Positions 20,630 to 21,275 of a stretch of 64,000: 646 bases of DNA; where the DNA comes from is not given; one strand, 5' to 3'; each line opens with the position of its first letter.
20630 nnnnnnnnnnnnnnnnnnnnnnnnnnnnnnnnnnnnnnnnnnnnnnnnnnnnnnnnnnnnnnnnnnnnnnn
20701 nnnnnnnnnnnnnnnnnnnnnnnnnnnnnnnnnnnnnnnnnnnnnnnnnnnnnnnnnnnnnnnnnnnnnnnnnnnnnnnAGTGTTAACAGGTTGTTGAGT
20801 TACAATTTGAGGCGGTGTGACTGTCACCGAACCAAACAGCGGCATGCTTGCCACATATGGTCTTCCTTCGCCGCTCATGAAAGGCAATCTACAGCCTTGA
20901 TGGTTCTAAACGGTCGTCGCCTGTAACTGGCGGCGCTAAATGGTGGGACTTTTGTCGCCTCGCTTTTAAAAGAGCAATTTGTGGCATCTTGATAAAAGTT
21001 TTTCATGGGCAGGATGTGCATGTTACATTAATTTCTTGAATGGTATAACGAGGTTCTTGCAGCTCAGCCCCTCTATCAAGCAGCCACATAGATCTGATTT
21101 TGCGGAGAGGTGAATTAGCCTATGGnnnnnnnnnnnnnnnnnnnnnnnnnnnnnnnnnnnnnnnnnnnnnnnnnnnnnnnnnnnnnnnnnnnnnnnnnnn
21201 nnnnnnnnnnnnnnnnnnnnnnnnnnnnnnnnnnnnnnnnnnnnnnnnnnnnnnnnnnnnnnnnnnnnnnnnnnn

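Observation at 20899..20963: Rep-2: a ~60-80-nt repeat family placed just 3' of plus-strand genes, with a covarying hairpin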

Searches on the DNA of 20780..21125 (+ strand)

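Call 52: search_rna_families(source=window, start=20780, end=21125, threshold=evalue, max_evalue=10)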
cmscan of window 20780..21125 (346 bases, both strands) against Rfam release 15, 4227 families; matches with E-value up to 10: 2.
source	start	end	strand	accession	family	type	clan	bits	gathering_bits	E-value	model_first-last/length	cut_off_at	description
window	20816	20845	-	RF01108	BMV3_UPD-PK1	Cis-reg;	-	13.6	38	5.8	1-26/26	no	Pseudoknot of upstream pseudoknot domain (UPD) of the 3'UTR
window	20988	21043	+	RF01985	ZEB2_AS1_2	Gene; lncRNA;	-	12.2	70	2.1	1-61/61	no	ZEB2 antisense RNA 1 conserved region 2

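Call 90: search_dna_similar(query=window:20800-21110:+, collection=plasmids, mode=distant, max_evalue=0.01, max_rows=10)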
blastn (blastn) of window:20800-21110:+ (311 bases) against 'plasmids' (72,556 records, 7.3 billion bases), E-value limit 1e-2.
No match.
